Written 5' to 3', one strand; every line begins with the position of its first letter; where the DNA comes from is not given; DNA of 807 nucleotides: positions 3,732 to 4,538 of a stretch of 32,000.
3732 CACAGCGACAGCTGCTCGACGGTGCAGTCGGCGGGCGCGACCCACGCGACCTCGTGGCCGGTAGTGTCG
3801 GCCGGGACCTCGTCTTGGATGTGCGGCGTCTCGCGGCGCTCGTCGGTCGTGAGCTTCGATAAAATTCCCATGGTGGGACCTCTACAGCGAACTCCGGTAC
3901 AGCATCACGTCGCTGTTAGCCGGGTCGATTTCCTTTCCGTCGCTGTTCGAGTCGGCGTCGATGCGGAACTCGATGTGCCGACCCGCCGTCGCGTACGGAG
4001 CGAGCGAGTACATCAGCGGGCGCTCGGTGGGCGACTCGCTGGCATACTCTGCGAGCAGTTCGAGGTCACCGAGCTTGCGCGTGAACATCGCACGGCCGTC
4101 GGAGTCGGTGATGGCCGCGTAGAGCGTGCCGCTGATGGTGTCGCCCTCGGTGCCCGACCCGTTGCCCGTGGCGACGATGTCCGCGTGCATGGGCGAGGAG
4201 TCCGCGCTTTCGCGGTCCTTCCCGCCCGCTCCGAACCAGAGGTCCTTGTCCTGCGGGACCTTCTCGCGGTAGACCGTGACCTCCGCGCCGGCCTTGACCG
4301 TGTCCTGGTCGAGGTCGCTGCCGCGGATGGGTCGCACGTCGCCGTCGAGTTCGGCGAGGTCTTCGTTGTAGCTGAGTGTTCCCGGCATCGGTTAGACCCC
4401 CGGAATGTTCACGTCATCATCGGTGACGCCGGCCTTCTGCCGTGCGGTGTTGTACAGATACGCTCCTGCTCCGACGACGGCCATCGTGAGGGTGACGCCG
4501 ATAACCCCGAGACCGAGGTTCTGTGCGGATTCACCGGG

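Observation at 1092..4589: Ten-gene minus-strand chain with near-complete start/stop overlap: candidate virion morphogenesis operon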

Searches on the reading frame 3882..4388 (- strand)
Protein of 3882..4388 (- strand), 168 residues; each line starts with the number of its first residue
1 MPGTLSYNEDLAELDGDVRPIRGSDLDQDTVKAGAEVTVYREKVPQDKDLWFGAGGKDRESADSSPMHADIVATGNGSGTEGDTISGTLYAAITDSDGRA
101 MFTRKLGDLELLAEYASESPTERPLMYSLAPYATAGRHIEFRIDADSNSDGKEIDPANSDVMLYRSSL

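Call 6: search_protein_families(library=pfam, max_evalue=1, proteins=[window:3882-4388:-])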
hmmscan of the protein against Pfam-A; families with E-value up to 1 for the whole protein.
window:3882-4388:- (168 aa): 1 family
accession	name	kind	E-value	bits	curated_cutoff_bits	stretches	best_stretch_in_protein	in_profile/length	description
PF01884.23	PcrB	-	0.042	13.8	23.9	1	36-77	169-210/226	PcrB family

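Call 7: search_protein_families(library=phrogs, max_evalue=1, proteins=[window:3882-4388:-])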
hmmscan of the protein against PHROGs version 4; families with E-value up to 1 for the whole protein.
window:3882-4388:- (168 aa): 0 families

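Call 13: search_dna_similar(query=window:3882-4388:-, collection=plasmids, mode=protein, max_evalue=0.1)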
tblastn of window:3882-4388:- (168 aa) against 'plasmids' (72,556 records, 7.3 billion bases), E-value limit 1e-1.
Records with a match: 1; places in all: 1; records where one place covers at least 80% of the query: 1.
Best place of each record, by identity: <60% 1.
By first word of the organism name: Halobacterium 1.
By predicted mobility (MOB-suite, as given by PLSDB): non-mobilizable 1.
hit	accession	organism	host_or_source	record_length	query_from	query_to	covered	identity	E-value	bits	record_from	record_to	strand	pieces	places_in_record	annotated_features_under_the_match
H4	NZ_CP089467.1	Halobacterium litoreum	cell culture,sediment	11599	16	166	90%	40.8%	5e-24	104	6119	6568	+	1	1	hypothetical protein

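Call 17: find_homologous_proteins(query=window:3882-4388:-, max_evalue=0.001)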
Query window:3882-4388:- (168 aa): 11 proteins with E <= 0.001 among 97 candidates.
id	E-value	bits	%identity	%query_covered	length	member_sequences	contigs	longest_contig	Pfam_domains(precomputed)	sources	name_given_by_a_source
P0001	3.8e-97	341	93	100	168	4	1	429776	-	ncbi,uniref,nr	ncbi:hypothetical protein [Haloferax marisrubri]|uniref:Uncharacterized protein n=1 Tax=Haloferax ma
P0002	2.0e-93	329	89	100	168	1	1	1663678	-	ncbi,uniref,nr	ncbi:hypothetical protein C5B89_06600 [Haloferax sp. Atlit-47N]|uniref:hypothetical protein n=1 Tax=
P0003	4.0e-93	328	90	100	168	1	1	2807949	-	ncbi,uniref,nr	ncbi:hypothetical protein E4P24_02060 [Haloferax sp. AS1]|uniref:hypothetical protein n=1 Tax=Halofe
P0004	1.3e-86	307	81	100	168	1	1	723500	-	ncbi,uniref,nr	ncbi:hypothetical protein [Haloferax sulfurifontis]|uniref:Uncharacterized protein n=1 Tax=Haloferax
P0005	2.3e-59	218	62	99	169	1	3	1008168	-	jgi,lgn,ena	-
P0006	3.6e-42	162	52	98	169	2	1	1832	-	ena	-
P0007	9.6e-39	151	53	90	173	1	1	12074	-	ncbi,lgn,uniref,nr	ncbi:hypothetical protein SAMN04488063_0097 [Halopelagius inordinatus]|uniref:Uncharacterized protei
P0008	2.1e-36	143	52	83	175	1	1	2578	-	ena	-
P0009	3.3e-35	139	47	96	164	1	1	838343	-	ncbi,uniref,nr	ncbi:hypothetical protein [Halomarina oriensis]|uniref:Uncharacterized protein n=1 Tax=Halomarina or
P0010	3.7e-35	139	48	97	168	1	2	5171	-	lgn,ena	-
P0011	9.7e-26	109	43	98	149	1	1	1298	-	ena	-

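Call 18: find_encoding_contigs(protein=P0007, flank=10000, max_places=3)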
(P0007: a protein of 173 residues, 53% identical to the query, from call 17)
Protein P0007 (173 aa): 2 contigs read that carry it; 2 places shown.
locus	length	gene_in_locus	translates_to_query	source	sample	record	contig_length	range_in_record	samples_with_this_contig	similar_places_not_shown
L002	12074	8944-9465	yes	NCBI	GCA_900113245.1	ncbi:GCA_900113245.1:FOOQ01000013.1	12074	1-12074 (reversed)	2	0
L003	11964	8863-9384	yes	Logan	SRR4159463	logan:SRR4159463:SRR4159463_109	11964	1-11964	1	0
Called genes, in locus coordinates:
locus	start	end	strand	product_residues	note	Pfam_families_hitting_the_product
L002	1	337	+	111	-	?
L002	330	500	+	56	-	-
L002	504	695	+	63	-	-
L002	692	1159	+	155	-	-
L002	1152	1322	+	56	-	-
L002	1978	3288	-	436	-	-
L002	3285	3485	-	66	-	-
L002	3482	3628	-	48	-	-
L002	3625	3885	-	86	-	-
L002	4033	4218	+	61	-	-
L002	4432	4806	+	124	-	-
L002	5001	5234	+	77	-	-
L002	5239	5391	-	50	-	-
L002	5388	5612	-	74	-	-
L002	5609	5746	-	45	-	-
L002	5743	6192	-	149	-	PF25941:PDDEXK_16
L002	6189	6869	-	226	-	-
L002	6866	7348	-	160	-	-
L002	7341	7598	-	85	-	-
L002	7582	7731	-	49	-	-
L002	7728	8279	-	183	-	-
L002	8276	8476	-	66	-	-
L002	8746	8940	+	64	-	-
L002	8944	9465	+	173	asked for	-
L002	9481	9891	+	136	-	-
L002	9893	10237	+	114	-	-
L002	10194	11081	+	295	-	-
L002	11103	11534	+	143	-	-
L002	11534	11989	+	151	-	-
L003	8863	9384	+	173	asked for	-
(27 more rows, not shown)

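Call 19: find_encoding_contigs(protein=P0009, flank=10000, max_places=3)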
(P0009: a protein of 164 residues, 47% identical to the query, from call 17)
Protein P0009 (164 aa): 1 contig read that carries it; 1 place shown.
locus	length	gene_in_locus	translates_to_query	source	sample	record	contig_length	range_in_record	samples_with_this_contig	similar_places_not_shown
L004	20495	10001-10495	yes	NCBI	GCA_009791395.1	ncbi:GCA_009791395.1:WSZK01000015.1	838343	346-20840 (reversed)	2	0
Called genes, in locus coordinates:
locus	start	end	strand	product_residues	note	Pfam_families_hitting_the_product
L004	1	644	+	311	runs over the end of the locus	PF02649:GCHY-1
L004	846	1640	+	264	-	-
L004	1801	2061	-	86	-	-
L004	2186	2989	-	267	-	PF01978:TrmB, PF24217:DUF7436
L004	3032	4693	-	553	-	PF03190:Thioredox_DsbH, PF13098:Thioredoxin_2, PF13899:Thioredoxin_7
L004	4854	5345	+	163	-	PF04186:FxsA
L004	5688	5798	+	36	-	PF14803:Zn_ribbon_Nudix (weak)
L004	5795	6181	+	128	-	-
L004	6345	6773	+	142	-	-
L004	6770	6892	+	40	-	-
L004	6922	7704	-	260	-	-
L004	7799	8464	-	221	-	-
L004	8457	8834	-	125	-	-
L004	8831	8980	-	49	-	-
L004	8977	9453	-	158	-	-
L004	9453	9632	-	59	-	-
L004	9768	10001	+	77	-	-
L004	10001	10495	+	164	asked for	-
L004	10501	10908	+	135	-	-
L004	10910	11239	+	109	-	-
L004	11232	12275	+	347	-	PF08309:LVIVD (faint)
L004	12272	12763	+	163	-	-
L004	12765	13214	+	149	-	-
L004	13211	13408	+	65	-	-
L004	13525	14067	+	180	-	PF00589:Phage_integrase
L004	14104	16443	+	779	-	-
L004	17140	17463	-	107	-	PF13404:HTH_AsnC-type, PF13412:HTH_24 (weak)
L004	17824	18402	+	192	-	PF00226:DnaJ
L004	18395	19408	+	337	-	PF02899:Phage_int_SAM_1 (weak), PF00589:Phage_integrase (weak)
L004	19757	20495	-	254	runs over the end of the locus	PF00248:Aldo_ket_red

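Call 27: predict_structure(alignment_id=A1)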
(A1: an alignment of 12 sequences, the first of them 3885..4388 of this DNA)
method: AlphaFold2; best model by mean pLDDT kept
length: 168 residues; sequences in the alignment: 12
mean_pLDDT: 74.0   pTM: 0.73
mean pLDDT of the five models: 74.0, 71.7, 70.4, 69.3, 67.6
residues with pLDDT >= 90: 53; 70-90: 57; 50-70: 21; < 50: 37
segments of 3 or more residues with pLDDT < 50: 1-17, 54-65, 120-127
pLDDT, mean of each block of 10 residues (from residue 1): 38 47 90 94 78 42 56 94 94 87 84 71 47 81 95 95 67
secondary structure, 60 per line:
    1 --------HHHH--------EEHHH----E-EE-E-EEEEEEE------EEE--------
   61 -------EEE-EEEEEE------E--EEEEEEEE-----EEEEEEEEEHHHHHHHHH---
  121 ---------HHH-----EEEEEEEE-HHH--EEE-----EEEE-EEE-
elements in order: H9-12 E37-43 E50-52 E68-70 E72-77 E87-94 E100-108 H109-117 E138-145 E152-154 E160-163 E165-167

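Call 33: fold_search(model_id=the predicted structure, library=pdb)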
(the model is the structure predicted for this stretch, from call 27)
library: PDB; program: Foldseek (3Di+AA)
matches with E <= 10: 1032; with E <= 0.001: 0
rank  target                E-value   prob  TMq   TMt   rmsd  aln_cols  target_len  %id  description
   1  1wce_K                4.8e-03  1.00  0.40  0.20   6.9       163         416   12  Crystal structure of the T13 IBDV viral particle reveals a missing link in icosahedral viruses evolution (released 2005-04-06)
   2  1wce_I                4.8e-03  1.00  0.40  0.20   6.9       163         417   12  Crystal structure of the T13 IBDV viral particle reveals a missing link in icosahedral viruses evolution (released 2005-04-06)
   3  1wce_M                4.8e-03  1.00  0.40  0.19   6.9       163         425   12  Crystal structure of the T13 IBDV viral particle reveals a missing link in icosahedral viruses evolution (released 2005-04-06)
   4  1wce_G                4.8e-03  1.00  0.40  0.19   6.9       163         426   12  Crystal structure of the T13 IBDV viral particle reveals a missing link in icosahedral viruses evolution (released 2005-04-06)
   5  1wce_E                4.8e-03  1.00  0.40  0.19   6.9       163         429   12  Crystal structure of the T13 IBDV viral particle reveals a missing link in icosahedral viruses evolution (released 2005-04-06)
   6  1wce_F                4.8e-03  1.00  0.40  0.19   6.9       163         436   12  Crystal structure of the T13 IBDV viral particle reveals a missing link in icosahedral viruses evolution (released 2005-04-06)
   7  1wce_D                5.1e-03  1.00  0.40  0.19   6.9       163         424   12  Crystal structure of the T13 IBDV viral particle reveals a missing link in icosahedral viruses evolution (released 2005-04-06)
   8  1wce_H                5.4e-03  1.00  0.40  0.19   6.9       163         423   12  Crystal structure of the T13 IBDV viral particle reveals a missing link in icosahedral viruses evolution (released 2005-04-06)
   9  1wce_A                5.4e-03  1.00  0.40  0.19   6.9       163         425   12  Crystal structure of the T13 IBDV viral particle reveals a missing link in icosahedral viruses evolution (released 2005-04-06)
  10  1wce_J                5.7e-03  1.00  0.40  0.19   6.9       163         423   12  Crystal structure of the T13 IBDV viral particle reveals a missing link in icosahedral viruses evolution (released 2005-04-06)
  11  2df7_E                7.0e-03  0.97  0.34  0.17   9.2       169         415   11  Crystal structure of infectious bursal disease virus VP2 subviral particle (released 2006-06-27)
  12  1wce_B                9.2e-03  0.99  0.40  0.19   6.9       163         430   12  Crystal structure of the T13 IBDV viral particle reveals a missing link in icosahedral viruses evolution (released 2005-04-06)
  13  2df7_G                9.2e-03  0.99  0.38  0.19   7.6       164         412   13  Crystal structure of infectious bursal disease virus VP2 subviral particle (released 2006-06-27)
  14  7vrn_I                1.0e-02  0.98  0.38  0.19   7.0       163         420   12  Structure of infectious bursal disease virus Gt strain (released 2022-03-30)
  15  1wcd                  1.3e-02  0.96  0.35  0.17   8.4       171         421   10  Crystal structure of IBDV T1 virus-like particle reveals a missing link in icosahedral viruses evolution (released 2005-04-05)
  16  3zn5_G                1.3e-02  0.99  0.46  0.47  15.3       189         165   13  VP16, a capsid protein of bacteriophage P23-77 (VP16-virus-derived) (released 2013-05-15)
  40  3zn6_B                3.4e-02  0.99  0.46  0.52   4.7       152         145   13  VP16-VP17 complex, a complex of the two major capsid proteins of bacteriophage P23-77 (released 2013-05-15)
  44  3zmo                  3.6e-02  0.99  0.47  0.46   5.1       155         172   13  VP16, a capsid protein of bacteriophage P23-77 (VP16-type-1) (released 2013-05-15)
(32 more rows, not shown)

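Call 56: fold_search(model_id=the predicted structure, library=viral)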
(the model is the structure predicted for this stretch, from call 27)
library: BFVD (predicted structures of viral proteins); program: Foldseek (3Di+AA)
matches with E <= 10: 1171; with E <= 0.001: 0
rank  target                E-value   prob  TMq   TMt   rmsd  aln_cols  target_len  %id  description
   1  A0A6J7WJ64            5.8e-03  0.98  0.41  0.08   9.2       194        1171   11  C1q domain containing protein [uncultured Caudovirales phage]
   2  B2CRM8                6.2e-03  0.96  0.30  0.15   8.5       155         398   11  Uncharacterized protein [Betalipothrixvirus uzonense]
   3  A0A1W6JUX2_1          7.3e-03  0.90  0.31  0.09   8.8       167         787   15  Uncharacterized protein [Vibrio phage pVco-5]
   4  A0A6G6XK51            7.3e-03  0.82  0.29  0.22  12.2       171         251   12  Uncharacterized protein [Gordonia phage Skog]
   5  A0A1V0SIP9            7.7e-03  0.91  0.33  0.29  10.6       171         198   11  Uncharacterized protein [Klosneuvirus KNV1]
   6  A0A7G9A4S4            1.1e-02  0.99  0.35  0.39   6.6       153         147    6  Uncharacterized protein [Bacteriophage sp.]
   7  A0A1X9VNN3            1.1e-02  0.97  0.35  0.31   8.0       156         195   10  Uncharacterized protein [Mimivirus AB-566-O17]
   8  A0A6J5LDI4            1.2e-02  0.63  0.25  0.10  11.1       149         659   13  Uncharacterized protein [uncultured Caudovirales phage]
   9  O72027                1.2e-02  0.96  0.38  0.16   7.8       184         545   10  Structural polyprotein (Fragment) [Avian infectious bursal disease virus]
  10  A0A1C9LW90            1.5e-02  0.84  0.31  0.15   6.9       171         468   12  (no name in the UniProt tables at hand)
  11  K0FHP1                1.5e-02  0.96  0.38  0.15   7.2       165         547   12  Structural polyprotein (Fragment) [Avian infectious bursal disease virus]
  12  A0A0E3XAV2            1.5e-02  0.87  0.34  0.12   9.4       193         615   13  Minor tail protein [Gordonia phage Gmala1]
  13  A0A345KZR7            1.6e-02  0.92  0.36  0.40  11.5       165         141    8  Uncharacterized protein [Microbacterium phage Papafritta]
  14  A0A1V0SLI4            1.8e-02  0.47  0.21  0.09  10.7       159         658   10  Collagen triple helix repeat containing protein [Klosneuvirus KNV1]
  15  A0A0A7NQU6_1          1.8e-02  0.18  0.21  0.06  18.1       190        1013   15  ILEI/PANDER domain-containing protein [Lactobacillus phage LfeInf]
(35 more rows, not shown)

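Call 57: find_related_loci(query=A1, collection=viral_contigs, flank=10000)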
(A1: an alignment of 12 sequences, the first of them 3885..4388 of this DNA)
Query A1 (168 aa) in viral_contigs; peptide patterns used: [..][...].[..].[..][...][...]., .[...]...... (x = any residue, [..] = any of these).
69 stretches matched a pattern, but none encodes a relative of the query by tblastn (E <= 1e-3).

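Call 58: find_related_loci(query=A1, collection=genome_contigs, flank=10000)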
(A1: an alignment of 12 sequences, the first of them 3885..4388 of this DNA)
Query A1 (168 aa) in genome_contigs; peptide patterns used: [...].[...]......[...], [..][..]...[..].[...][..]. (x = any residue, [..] = any of these).
77 stretches matched a pattern; 4 encode a relative of the query (tblastn E <= 1e-3); 4 distinct loci.
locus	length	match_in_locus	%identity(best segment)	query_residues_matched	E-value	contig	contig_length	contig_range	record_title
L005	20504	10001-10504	93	1-168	5e-104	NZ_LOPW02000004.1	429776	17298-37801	Haloferax marisrubri strain SB3 scf100003, whole genome shotgun sequence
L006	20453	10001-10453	57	4-155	3e-45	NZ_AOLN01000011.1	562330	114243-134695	Haloferax mucosum ATCC BAA-1512 contig_11, whole genome shotgun sequence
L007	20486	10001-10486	47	5-166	3e-41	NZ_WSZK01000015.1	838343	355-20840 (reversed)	Halomarina oriensis strain JCM 16495 H_oriensis_contig_15, whole genome shotgun sequence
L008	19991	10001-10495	44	1-166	3e-36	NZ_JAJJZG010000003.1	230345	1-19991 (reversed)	Halobacterium sp. KA-4 NODE_3_length_230345_cov_9.759519, whole genome shotgun sequence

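Call 62: search_solved_structures(query=A1, max_evalue=10)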
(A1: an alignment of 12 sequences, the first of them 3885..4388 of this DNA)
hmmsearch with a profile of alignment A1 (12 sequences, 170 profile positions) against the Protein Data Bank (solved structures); distinct sequences matched with E-value up to 10: 1.
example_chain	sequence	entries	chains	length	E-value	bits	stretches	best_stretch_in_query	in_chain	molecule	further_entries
8qyd_A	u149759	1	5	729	0.4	13.7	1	60-125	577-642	Anti-phage defense ZorAB system ZorA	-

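Call 78: search_protein_families(library=ncbifam, max_evalue=0.1, proteins=[window:3882-4388:-])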
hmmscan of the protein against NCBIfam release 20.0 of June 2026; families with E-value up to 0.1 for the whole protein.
window:3882-4388:- (168 aa): 0 families

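Call 81: search_protein_representatives(alignment_id=A1)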
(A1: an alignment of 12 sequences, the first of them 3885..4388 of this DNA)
Query: 12 sequences, 170 profile positions. Proteins with E-value up to 0.001 (for the whole library): 46; up to 1e-10: 26; up to 1e-30: 16. The best 46 are listed.
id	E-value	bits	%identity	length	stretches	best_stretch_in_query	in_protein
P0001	1.0e-83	295.6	-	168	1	1-168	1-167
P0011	7.0e-62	224.5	-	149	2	85-169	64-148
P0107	3.2e-49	183.3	-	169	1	15-169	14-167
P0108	5.6e-49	182.5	-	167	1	5-168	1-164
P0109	3.2e-46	173.5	-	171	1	1-169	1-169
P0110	7.4e-46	172.3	-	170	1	5-169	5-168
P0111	3.9e-45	170.0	-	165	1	12-168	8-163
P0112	5.5e-44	166.2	-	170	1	13-168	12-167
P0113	7.9e-44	165.7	-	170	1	1-169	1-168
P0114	2.1e-41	157.8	-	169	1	1-169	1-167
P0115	1.5e-40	155.0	-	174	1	19-169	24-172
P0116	1.5e-39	151.8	-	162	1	1-167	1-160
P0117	1.2e-35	139.1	-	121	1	1-122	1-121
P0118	5.2e-34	133.8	-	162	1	1-167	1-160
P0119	1.6e-33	132.2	-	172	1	2-168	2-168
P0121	1.3e-27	113.0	-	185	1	23-168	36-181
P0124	8.9e-18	81.0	-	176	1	16-161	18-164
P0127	7.9e-13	64.9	-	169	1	20-168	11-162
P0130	1.8e-11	60.5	-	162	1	13-169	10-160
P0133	8.3e-10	55.0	-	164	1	16-168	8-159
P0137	1.1e-08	51.3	-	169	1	12-162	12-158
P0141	6.5e-06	42.3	-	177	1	21-163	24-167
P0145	1.3e-04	38.1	-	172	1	15-164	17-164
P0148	2.5e-04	37.2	-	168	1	15-162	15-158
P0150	4.9e-04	36.2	-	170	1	16-162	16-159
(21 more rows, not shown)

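Call 83: search_solved_structures(query=A6, max_evalue=10)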
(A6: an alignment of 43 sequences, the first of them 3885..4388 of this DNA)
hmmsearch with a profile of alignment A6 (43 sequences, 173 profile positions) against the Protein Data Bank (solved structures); distinct sequences matched with E-value up to 10: 0.

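Call 84: search_protein_families(library=phrogs, alignment_id=A6, max_evalue=0.01)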
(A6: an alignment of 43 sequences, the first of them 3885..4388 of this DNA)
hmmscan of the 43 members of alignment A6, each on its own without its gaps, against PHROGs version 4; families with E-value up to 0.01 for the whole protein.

A. member 1, window:3885-4388:- (168 aa): 0 families

B. families by the number of members that match (of 43 scanned): 1 family
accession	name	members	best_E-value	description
phrog_24223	-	1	0.0029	-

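Call 85: list_cluster_members(proteins=[P0121, P0124, P0127, P0130, P0133, P0137, P0141, P0145, P0148, P0150])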
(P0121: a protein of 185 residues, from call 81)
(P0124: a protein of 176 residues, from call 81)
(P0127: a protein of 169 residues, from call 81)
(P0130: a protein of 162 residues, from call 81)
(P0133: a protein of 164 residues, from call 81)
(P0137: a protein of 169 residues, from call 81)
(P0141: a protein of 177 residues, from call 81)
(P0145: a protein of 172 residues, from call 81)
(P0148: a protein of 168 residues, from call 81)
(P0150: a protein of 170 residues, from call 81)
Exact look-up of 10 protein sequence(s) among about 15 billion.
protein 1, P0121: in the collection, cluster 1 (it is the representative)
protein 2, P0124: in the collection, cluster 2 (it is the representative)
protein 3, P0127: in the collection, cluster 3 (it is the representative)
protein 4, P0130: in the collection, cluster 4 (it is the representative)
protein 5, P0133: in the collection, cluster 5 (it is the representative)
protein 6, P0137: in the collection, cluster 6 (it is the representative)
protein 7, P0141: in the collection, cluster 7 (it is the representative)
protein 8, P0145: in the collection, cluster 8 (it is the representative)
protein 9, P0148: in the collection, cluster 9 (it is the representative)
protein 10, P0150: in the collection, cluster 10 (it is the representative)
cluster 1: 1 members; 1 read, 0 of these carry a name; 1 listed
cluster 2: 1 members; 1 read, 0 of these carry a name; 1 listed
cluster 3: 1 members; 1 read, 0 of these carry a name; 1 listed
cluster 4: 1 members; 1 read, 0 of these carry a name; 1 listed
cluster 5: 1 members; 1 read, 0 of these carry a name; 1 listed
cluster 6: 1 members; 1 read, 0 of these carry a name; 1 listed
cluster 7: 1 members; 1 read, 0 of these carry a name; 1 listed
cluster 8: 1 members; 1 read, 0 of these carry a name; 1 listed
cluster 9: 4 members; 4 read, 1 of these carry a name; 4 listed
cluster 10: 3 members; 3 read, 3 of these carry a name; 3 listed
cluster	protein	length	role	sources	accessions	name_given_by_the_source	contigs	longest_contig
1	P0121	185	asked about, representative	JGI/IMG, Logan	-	-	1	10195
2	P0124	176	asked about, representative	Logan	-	-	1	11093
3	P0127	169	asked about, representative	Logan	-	-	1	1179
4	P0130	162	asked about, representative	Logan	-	-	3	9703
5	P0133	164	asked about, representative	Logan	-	-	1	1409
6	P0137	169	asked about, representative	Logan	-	-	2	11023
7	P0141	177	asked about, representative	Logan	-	-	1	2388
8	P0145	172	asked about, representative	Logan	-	-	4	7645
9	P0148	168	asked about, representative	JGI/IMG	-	-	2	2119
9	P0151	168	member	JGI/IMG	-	hypothetical protein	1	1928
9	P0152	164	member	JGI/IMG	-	-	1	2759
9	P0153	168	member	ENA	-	-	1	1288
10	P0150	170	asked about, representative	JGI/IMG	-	hypothetical protein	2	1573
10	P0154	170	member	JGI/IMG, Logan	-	hypothetical protein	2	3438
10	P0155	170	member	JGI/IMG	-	hypothetical protein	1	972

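Call 86: find_encoding_contigs(protein=P0124, flank=10000, max_places=2)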
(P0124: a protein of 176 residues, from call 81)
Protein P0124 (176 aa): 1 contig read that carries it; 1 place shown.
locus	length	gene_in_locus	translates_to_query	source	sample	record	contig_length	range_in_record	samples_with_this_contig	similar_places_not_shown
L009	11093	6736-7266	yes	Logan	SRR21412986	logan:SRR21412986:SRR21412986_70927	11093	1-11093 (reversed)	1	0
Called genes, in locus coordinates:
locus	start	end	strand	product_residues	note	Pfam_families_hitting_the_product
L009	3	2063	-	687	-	?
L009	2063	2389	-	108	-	-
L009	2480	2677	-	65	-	-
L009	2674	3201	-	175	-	-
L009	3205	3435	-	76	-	-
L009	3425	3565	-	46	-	-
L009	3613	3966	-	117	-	-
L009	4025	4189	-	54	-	PF24018:DUF7331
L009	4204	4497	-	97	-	-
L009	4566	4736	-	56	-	-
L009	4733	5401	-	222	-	PF01580:FtsK_SpoIIIE (faint), PF12846:AAA_10 (faint), PF13191:AAA_16 (faint)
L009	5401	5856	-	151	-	-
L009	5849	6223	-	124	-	-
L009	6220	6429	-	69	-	-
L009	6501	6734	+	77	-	-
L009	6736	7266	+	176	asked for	-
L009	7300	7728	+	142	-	-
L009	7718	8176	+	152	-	-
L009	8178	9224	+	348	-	-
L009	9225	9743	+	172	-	-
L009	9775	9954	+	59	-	-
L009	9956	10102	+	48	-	-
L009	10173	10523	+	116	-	-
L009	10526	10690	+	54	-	-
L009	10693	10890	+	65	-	-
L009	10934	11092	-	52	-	?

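Call 87: find_encoding_contigs(protein=P0137, flank=10000, max_places=2)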
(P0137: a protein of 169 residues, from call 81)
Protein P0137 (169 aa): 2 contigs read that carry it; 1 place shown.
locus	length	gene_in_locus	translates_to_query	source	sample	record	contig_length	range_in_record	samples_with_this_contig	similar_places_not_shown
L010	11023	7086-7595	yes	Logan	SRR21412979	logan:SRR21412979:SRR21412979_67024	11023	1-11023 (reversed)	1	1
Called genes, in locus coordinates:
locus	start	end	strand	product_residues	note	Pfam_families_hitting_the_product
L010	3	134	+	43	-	?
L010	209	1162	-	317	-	PF00589:Phage_integrase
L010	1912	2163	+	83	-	-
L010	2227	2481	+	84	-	-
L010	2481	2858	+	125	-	-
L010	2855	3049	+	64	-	-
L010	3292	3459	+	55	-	-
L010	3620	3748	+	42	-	-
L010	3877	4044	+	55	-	-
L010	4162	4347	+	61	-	-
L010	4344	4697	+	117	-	-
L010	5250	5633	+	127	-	-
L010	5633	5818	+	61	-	-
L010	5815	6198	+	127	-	-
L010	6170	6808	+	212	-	-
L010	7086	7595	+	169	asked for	-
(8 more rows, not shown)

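Call 88: find_encoding_contigs(protein=P0121, flank=10000, max_places=2)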
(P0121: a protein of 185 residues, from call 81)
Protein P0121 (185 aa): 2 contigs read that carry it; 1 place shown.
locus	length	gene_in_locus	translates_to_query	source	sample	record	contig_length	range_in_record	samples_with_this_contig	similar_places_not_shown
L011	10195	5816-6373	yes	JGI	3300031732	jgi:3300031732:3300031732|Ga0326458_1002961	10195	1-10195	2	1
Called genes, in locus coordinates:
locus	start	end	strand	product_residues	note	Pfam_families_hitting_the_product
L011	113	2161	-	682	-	PF03175:DNA_pol_B_2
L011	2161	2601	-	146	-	-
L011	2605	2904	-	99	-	-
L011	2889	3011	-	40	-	-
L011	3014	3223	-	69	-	-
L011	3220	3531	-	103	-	-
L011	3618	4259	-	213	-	-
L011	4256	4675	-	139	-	-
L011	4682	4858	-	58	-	-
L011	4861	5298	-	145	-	-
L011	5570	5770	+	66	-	-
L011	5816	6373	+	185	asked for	-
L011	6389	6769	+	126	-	-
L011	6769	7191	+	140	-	-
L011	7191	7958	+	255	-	-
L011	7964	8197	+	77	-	-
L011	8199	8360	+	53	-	-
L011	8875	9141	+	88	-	-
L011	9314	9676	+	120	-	-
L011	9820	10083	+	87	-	-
